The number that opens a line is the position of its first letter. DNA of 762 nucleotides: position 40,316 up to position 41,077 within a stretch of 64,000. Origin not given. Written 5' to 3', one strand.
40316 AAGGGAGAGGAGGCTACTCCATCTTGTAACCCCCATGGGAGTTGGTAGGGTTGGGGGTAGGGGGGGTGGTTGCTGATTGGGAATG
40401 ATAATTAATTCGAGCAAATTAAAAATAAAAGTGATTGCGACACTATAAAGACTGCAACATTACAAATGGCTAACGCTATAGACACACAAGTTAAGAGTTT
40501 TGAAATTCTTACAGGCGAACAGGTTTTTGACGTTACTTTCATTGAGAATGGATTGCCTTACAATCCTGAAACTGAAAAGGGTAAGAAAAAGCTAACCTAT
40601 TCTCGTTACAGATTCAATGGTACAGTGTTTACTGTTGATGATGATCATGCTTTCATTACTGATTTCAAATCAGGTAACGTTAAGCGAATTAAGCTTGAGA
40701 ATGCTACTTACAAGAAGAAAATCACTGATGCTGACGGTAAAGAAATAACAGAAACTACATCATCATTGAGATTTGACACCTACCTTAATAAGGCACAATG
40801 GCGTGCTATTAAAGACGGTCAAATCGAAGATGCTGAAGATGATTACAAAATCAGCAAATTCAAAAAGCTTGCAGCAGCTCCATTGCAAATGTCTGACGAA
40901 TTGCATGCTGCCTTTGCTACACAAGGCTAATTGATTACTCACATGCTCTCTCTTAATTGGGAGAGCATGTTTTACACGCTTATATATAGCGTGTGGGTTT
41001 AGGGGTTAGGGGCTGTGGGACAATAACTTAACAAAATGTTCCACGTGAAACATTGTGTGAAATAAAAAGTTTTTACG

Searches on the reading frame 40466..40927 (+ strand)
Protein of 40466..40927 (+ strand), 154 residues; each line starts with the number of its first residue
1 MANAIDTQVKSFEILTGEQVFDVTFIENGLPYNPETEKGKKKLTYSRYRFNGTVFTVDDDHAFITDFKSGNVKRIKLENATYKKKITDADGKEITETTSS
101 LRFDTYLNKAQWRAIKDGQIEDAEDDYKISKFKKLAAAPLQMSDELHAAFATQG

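Call 54: search_protein_families(library=pfam, alignment_id=A3, max_evalue=0.001)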
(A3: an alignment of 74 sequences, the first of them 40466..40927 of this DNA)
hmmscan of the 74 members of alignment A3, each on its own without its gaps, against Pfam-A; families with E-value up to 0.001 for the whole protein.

A. member 1, window:40466-40927:+ (154 aa): 0 families

B. families by the number of members that match (of 74 scanned): 17 families
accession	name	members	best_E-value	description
PF00300.27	His_Phos_1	1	7.7e-21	Histidine phosphatase superfamily (branch 1)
PF03796.21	DnaB_C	1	5.9e-17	DnaB-like helicase C terminal domain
PF25702.1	CrAss_Ring_2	1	1.6e-16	Phage tail ring protein 2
PF21825.2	crAss001_48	1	8.5e-15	crAss001_48 related protein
PF01832.25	Glucosaminidase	1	3.2e-14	Mannosyl-glycoprotein endo-beta-N-acetylglucosaminidase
PF01145.31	Band_7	1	8.4e-14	SPFH domain / Band 7 family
PF24228.1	CrAss_Ring_1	1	5.2e-09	Phage tail ring protein 1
PF05050.19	Methyltransf_21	1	1.3e-08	Methyltransferase FkbM domain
PF01541.30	GIY-YIG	1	1.3e-08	GIY-YIG catalytic domain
PF00216.26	Bac_DNA_binding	1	4.5e-08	Bacterial DNA-binding protein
PF01728.25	FtsJ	1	5.9e-08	FtsJ-like methyltransferase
PF02475.24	TRM5-TYW2_MTfase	1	1.1e-06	TRM5/TYW2 methyltransferase domain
PF04851.21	ResIII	1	1e-05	Type III restriction enzyme, res subunit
PF00271.37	Helicase_C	1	1.4e-05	Helicase conserved C-terminal domain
PF13479.12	AAA_24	1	3.2e-05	AAA domain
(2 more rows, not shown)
